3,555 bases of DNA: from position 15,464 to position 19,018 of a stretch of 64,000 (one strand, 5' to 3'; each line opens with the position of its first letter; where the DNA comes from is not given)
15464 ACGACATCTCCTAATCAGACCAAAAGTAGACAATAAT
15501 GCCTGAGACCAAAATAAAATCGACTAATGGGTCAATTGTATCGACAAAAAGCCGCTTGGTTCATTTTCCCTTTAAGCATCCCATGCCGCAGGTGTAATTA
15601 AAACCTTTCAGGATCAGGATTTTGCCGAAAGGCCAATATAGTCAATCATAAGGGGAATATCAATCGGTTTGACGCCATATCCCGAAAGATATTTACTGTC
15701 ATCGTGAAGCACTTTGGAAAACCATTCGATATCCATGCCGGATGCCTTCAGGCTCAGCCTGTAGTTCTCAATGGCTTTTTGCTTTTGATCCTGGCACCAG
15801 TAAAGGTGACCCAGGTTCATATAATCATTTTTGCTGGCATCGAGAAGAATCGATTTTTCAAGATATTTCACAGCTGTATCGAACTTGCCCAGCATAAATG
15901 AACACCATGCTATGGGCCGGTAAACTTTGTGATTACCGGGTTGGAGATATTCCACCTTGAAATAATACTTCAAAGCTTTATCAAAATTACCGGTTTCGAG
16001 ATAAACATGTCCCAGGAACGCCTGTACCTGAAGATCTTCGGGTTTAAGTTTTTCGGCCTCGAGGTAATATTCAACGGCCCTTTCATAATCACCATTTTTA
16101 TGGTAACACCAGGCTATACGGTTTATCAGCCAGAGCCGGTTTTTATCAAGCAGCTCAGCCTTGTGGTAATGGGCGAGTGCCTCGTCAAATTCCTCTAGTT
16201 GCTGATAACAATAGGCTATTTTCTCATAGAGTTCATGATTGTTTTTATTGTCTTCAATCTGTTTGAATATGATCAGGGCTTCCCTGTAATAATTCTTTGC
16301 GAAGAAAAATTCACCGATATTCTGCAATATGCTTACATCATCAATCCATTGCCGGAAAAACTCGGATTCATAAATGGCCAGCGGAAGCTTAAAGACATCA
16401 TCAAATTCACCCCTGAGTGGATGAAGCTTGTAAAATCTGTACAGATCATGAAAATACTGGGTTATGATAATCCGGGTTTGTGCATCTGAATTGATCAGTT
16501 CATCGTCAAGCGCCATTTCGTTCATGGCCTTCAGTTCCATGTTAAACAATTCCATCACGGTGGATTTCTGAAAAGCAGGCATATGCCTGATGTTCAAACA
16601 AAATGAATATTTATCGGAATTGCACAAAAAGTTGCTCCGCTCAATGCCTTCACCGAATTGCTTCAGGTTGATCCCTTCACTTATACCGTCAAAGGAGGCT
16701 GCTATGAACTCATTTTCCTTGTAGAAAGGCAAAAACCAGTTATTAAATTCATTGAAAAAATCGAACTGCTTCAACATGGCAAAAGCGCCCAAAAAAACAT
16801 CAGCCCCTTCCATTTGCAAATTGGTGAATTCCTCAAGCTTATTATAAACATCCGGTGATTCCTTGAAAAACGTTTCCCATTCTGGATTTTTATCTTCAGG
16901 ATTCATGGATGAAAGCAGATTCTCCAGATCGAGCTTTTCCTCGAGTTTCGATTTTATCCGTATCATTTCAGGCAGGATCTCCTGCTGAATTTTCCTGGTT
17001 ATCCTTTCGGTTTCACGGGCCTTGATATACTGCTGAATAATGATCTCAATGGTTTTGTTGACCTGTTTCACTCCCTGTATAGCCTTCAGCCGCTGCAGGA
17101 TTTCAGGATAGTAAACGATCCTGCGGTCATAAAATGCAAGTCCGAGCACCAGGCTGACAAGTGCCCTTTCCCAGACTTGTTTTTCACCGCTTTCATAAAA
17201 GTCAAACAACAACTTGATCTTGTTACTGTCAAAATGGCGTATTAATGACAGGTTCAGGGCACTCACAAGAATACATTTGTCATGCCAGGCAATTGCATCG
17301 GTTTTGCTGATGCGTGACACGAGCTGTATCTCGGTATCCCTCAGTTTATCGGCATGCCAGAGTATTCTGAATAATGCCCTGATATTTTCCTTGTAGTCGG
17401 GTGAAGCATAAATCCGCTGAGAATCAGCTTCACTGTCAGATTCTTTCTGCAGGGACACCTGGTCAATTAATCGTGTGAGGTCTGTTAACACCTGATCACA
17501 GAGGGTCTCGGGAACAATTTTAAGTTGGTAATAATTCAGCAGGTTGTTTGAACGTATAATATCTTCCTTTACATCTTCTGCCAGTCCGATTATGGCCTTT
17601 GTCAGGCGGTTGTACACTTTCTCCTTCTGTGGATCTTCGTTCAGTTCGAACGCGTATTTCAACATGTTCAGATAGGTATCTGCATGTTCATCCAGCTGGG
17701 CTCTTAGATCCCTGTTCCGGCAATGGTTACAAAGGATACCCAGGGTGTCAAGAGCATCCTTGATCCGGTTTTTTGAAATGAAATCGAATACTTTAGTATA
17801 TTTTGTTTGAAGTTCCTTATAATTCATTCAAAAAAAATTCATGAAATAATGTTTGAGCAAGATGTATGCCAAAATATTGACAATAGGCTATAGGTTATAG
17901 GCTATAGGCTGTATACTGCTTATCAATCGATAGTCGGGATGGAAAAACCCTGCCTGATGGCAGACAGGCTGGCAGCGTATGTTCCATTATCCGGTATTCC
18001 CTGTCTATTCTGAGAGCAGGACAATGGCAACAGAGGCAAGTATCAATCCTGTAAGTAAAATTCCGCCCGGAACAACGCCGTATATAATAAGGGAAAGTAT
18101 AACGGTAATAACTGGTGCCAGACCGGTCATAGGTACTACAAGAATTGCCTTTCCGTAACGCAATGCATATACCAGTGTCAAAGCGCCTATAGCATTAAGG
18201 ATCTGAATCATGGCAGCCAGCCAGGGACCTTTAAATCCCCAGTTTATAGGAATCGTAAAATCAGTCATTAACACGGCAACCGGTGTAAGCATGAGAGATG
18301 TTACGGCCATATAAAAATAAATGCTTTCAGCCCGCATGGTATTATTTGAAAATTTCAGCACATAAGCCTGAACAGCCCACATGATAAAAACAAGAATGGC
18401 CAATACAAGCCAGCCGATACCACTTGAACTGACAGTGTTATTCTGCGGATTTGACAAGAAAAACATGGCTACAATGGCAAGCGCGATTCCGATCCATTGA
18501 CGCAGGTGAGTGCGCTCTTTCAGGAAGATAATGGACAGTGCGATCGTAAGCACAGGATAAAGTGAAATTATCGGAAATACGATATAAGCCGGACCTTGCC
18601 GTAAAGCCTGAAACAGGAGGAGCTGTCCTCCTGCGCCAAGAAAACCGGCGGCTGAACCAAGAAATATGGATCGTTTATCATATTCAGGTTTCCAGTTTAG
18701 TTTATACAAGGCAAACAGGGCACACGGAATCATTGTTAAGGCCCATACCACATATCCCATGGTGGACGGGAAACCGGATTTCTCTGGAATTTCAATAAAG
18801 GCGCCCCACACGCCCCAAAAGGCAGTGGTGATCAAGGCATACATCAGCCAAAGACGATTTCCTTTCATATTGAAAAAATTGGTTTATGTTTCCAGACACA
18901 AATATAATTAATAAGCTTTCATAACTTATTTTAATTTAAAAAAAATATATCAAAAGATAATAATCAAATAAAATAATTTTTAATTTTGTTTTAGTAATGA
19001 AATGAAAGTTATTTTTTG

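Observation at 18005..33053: SusC/SusD glycan-import locus wired to a DeoR-controlled AgaS-AgaZ-PfkB-KbaY (tagatose-bisphosphate) operon, with no initial kinase or canonical deacetylase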

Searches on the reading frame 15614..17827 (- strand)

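Call 4: search_protein_families(library=pfam, proteins=[window:15614-17827:-])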
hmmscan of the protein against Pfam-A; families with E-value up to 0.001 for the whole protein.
window:15614-17827:- (737 aa): 15 families
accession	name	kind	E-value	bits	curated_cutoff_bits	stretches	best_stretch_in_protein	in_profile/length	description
PF00515.34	TPR_1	-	6.9e-24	83.1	27.8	3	569-598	5-34/34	Tetratricopeptide repeat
PF07719.23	TPR_2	-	2.3e-22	77.6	27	1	569-598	5-34/34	Tetratricopeptide repeat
PF13181.12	TPR_8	-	2.7e-20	71.2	25.7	1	569-598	5-34/34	Tetratricopeptide repeat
PF13424.12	TPR_12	-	3.2e-17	62.9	30.1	1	533-595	5-75/77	Tetratricopeptide repeat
PF13176.12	TPR_7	-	4.6e-16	57.9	27.9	1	570-598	4-34/36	Tetratricopeptide repeat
PF14559.12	TPR_19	-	3.5e-13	50.1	25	2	577-622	3-48/68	Tetratricopeptide repeat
PF12895.13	ANAPC3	-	1.8e-10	41.4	27.2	1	563-624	25-81/82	Anaphase-promoting complex, cyclosome, subunit 3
PF13432.12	TPR_16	-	8.9e-10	39.3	32.7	1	577-625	9-56/65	Tetratricopeptide repeat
PF13428.12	TPR_14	-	1.6e-09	37.9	23.5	0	570-606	6-42/44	Tetratricopeptide repeat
PF13174.12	TPR_6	-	4.5e-08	33.7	26.3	0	570-588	5-23/33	Tetratricopeptide repeat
PF13374.12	TPR_10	-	6.7e-08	32.7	27.5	0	566-591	3-28/42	Tetratricopeptide repeat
PF13414.12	TPR_11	-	7.2e-07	29.2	26.8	1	575-613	4-42/42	TPR repeat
PF13431.12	TPR_17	-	2.7e-06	27.6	24.4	0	562-585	10-33/34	Tetratricopeptide repeat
PF13429.12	TPR_15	-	7.2e-05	22.8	26.2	1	534-669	113-248/280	Tetratricopeptide repeat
PF24575.1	TPR_Slam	-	0.00071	20.4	35.2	0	573-618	55-100/104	Surface lipoprotein assembly modifier, N-terminal TPR repeats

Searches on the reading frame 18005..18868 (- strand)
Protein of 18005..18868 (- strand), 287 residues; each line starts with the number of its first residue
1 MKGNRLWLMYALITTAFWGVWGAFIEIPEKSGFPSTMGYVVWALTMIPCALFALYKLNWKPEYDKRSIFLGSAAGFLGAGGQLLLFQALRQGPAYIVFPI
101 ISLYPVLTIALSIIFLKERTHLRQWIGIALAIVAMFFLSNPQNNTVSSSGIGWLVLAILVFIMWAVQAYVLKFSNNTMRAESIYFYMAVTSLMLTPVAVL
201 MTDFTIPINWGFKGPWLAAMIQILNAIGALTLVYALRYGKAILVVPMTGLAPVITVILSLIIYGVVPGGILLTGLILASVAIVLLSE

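Call 3: search_protein_families(library=pfam, proteins=[window:18005-18868:-])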
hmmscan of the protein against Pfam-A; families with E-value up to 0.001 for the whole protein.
window:18005-18868:- (287 aa): 1 family
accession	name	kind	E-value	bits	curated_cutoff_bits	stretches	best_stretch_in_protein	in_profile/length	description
PF00892.27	EamA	-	2.7e-28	99.4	28.2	2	6-139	2-134/135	EamA-like transporter family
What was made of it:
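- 18005..18868 (-): EamA/DMT inner-membrane permease; candidate galactosamine importer. Pfam EamA, 99 bits (call 3).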

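Call 5: search_protein_families(library=ncbifam, proteins=[window:18005-18868:-], max_evalue=0.00001)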
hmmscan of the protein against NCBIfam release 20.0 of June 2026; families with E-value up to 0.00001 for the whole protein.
window:18005-18868:- (287 aa): 1 family
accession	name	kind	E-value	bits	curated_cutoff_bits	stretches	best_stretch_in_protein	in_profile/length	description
TIGR00950.1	2A78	equivalog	4.5e-08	32.8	230.2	1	18-278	1-261/264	carboxylate/amino acid/amine transporter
